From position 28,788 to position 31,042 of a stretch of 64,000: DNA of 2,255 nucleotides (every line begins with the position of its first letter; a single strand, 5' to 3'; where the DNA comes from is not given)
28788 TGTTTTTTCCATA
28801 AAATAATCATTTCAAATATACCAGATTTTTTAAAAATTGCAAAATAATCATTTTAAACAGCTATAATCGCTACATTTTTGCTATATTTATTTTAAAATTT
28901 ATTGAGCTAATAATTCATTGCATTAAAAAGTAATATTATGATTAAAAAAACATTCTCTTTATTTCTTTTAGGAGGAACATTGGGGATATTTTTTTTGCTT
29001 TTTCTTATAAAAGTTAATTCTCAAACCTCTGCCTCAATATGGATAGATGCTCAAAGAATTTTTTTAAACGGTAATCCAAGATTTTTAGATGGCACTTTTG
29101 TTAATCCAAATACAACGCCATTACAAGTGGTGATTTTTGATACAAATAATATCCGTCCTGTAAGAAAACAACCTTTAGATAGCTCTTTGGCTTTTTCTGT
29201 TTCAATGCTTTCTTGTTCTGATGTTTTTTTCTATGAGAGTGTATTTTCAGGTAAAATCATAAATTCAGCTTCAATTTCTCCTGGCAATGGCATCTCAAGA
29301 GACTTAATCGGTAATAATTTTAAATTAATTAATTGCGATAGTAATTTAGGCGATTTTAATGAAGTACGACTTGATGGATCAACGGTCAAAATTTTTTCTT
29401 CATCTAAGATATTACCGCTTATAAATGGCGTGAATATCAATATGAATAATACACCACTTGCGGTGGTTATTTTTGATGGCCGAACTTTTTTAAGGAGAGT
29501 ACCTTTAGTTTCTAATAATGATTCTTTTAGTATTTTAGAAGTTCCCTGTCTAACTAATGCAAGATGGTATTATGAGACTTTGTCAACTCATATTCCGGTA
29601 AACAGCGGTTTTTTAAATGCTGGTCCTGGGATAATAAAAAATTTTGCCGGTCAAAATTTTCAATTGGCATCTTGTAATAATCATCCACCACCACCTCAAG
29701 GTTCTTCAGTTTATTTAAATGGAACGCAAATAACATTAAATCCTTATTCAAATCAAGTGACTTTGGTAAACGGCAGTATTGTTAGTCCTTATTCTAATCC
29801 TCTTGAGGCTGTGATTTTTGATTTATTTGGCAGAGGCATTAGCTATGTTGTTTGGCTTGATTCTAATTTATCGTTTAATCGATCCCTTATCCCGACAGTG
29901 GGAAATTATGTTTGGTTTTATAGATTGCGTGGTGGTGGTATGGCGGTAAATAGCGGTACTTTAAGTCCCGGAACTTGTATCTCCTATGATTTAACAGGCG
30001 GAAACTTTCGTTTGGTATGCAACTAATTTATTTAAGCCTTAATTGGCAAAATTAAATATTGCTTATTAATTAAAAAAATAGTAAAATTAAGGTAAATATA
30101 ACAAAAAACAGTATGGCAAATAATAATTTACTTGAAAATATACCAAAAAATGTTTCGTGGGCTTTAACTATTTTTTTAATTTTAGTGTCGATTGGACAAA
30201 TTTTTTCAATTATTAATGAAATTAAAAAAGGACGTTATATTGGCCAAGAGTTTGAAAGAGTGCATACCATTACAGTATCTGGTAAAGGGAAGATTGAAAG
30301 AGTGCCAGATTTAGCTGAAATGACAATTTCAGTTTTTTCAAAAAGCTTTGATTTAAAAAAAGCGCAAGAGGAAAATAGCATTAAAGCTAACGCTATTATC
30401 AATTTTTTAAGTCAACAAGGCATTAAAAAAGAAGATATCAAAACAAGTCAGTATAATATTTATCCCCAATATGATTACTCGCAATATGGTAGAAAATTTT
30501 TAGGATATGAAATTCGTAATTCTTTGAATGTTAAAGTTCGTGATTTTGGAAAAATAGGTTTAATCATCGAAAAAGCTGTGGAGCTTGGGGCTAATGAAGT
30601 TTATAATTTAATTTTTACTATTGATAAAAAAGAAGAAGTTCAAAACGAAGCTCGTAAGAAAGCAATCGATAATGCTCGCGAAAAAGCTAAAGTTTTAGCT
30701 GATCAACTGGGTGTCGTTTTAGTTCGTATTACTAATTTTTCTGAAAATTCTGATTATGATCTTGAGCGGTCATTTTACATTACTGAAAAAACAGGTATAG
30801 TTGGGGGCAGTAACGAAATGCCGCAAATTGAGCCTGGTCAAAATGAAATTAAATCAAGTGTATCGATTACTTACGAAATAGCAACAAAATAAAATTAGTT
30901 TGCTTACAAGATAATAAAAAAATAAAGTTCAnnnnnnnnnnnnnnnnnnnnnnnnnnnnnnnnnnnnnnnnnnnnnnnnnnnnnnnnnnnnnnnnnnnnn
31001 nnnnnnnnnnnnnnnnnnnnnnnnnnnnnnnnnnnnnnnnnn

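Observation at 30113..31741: SIMPL protein adjacent to a presenilin/SPP-type intramembrane aspartyl protease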

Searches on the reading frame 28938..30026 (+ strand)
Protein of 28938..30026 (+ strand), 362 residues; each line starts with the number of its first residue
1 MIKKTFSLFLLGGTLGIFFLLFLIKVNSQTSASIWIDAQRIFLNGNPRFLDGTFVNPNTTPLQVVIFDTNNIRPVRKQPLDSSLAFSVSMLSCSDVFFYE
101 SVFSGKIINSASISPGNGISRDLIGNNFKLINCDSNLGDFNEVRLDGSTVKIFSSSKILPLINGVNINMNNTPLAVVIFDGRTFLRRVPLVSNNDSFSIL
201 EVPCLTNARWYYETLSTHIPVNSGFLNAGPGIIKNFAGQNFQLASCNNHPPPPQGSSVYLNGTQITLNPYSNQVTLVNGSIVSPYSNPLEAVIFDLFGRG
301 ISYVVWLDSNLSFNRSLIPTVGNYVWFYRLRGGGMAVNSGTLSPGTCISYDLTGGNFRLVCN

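Call 3: search_protein_families(library=pfam, proteins=[window:28938-30026:+], max_evalue=1)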
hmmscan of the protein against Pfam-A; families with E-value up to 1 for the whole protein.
window:28938-30026:+ (362 aa): 0 families

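Call 4: search_protein_families(library=ncbifam, proteins=[window:28938-30026:+], max_evalue=1)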
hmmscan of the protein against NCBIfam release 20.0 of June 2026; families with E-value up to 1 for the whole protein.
window:28938-30026:+ (362 aa): 1 family
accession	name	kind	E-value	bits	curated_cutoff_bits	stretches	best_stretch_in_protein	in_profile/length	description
NF002368.0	PRK01346.1-5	equivalog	0.04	12.7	576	1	160-229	258-326/402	enhanced intracellular survival protein Eis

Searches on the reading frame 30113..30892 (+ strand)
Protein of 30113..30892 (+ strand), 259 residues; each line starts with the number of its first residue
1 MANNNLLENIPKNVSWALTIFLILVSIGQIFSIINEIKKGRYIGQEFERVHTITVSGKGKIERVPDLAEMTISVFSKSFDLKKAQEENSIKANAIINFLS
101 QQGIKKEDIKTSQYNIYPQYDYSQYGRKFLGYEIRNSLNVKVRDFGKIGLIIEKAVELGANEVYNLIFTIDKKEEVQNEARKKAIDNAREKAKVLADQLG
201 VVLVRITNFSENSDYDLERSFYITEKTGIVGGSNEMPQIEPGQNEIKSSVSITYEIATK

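Call 3: search_protein_families(library=pfam, proteins=[window:30113-30892:+], max_evalue=1)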
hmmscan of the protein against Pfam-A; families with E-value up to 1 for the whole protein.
window:30113-30892:+ (259 aa): 3 families
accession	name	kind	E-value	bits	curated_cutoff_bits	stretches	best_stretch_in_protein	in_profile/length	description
PF04402.19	SIMPL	-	2e-50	172.4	25.2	1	53-254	1-205/205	Protein of unknown function (DUF541)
PF18086.7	PPIP5K2_N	-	0.026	15.1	35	1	60-102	44-85/90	Diphosphoinositol pentakisphosphate kinase 2 N-terminal domain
PF04452.19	Methyltrans_RNA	-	0.096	12.7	23.9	1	147-184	18-60/165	RNA methyltransferase domain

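Call 4: search_protein_families(library=ncbifam, proteins=[window:30113-30892:+], max_evalue=1)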
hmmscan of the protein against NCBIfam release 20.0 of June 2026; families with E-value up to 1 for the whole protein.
window:30113-30892:+ (259 aa): 3 families
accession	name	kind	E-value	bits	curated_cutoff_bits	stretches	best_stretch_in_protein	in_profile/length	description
NF008299.0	PRK11087.1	equivalog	4.1e-32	111.4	249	1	45-203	24-183/238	oxidative stress defense protein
NF008704.0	PRK11713.6-3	equivalog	0.0021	17.4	216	1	144-194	83-133/227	16S rRNA (uracil(1498)-N(3))-methyltransferase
NF008692.0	PRK11713.1-5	equivalog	0.038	13.4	196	1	146-182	90-126/246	16S rRNA (uracil(1498)-N(3))-methyltransferase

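Call 45: list_cluster_members(proteins=[P0001, window:30113-30892:+, window:31942-32892:+, P0002])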
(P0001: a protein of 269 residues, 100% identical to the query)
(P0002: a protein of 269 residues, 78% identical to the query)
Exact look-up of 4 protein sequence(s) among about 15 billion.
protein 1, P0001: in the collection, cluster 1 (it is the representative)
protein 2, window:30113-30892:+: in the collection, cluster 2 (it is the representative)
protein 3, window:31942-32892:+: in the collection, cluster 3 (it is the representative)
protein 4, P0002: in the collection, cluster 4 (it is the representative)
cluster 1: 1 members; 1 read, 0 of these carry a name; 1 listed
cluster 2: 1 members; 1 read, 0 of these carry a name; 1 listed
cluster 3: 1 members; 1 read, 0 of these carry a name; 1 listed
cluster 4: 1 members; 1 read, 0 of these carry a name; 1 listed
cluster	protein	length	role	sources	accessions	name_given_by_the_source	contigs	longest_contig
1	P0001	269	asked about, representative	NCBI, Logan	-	-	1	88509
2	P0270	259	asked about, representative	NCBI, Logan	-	-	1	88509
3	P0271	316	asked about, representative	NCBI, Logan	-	-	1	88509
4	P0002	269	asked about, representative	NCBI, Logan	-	-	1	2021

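Call 59: search_solved_structures(query=window:30113-30892:+, max_evalue=0.01)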
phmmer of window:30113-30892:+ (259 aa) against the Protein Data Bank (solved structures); distinct sequences matched with E-value up to 0.01: 1.
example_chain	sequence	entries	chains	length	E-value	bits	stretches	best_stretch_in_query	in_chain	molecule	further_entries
4hvz_A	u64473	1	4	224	1.6e-23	86.8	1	52-256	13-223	26 kDa periplasmic immunogenic protein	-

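Call 64: find_related_loci(query=A4, collection=metagenome_contigs, flank=4000)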
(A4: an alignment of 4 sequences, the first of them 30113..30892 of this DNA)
Query A4 (259 aa) in metagenome_contigs; peptide patterns used: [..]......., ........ (x = any residue, [..] = any of these).
113 stretches matched a pattern; 6 encode a relative of the query (tblastn E <= 1e-3); 6 distinct loci.
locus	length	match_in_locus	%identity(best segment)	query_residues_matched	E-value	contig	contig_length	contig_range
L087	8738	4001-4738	45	20-256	1e-59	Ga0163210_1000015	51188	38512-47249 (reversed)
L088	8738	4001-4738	45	20-256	1e-59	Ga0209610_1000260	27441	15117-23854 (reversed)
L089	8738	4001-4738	45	20-256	1e-59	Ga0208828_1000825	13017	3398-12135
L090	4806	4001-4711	46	21-256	4e-54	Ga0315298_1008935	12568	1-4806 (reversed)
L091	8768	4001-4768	42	14-256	3e-53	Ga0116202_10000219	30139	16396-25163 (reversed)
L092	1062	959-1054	55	24-56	1e-6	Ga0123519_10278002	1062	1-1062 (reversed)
